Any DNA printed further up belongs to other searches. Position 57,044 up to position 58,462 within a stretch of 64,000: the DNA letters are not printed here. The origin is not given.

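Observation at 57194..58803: Translationally coupled DUF262 (ParB-like) + HEPN (R-x4-H) two-gene module: candidate defence or abortive-infection system with no experimental characterisation known to me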

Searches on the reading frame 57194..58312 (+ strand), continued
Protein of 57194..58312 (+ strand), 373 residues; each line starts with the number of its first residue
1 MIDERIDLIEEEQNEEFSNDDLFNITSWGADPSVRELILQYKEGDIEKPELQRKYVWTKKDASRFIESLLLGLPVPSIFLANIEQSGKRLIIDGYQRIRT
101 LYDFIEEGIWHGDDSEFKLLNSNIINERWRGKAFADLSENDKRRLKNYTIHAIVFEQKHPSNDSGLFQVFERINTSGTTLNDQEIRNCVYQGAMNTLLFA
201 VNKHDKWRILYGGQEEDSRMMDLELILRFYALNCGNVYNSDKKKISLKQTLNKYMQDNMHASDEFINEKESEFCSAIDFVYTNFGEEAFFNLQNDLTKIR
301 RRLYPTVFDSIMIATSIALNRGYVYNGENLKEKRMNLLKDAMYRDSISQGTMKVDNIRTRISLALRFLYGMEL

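Call 88: list_cluster_members(proteins=[window:57194-58312:+, window:58312-58800:+, window:53927-55150:+, L005:52-1170:+, L006:3974-5068:+, L008:4840-6000:+, L008:6008-6553:+])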
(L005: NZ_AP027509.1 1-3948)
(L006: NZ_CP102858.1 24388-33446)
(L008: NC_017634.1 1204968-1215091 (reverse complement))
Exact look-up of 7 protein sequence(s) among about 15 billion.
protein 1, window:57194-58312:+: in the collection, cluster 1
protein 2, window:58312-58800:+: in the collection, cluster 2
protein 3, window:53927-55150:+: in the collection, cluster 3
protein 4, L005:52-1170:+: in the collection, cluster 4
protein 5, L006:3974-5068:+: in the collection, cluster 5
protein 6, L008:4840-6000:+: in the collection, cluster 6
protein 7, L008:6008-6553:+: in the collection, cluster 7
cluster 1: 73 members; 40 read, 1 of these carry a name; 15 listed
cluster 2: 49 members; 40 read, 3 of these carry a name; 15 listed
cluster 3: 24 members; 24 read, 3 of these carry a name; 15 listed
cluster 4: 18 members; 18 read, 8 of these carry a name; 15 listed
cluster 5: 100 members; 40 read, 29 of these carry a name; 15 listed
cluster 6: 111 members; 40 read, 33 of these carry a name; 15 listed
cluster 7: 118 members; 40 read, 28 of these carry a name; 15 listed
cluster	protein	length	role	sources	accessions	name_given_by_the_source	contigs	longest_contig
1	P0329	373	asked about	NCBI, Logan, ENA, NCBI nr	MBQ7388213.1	MAG: DUF262 domain-containing protein [Paludibacteraceae bacterium] | DUF262 domain-containing protein [Paludibacteraceae bacterium]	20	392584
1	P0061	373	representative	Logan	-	-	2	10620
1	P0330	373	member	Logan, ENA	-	-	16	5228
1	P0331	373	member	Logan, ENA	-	-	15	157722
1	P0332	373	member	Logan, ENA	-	-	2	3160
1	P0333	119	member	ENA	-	-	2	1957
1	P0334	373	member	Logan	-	-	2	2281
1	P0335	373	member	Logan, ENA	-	-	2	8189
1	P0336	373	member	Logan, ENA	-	-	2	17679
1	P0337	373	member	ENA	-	-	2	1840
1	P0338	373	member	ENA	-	-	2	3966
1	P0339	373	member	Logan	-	-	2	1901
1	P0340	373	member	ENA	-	-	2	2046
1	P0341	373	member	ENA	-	-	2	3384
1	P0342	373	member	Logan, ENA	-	-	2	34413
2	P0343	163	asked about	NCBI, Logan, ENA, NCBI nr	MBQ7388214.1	MAG: hypothetical protein IJW01_02410 [Paludibacteraceae bacterium] | hypothetical protein [Paludibacteraceae bacterium]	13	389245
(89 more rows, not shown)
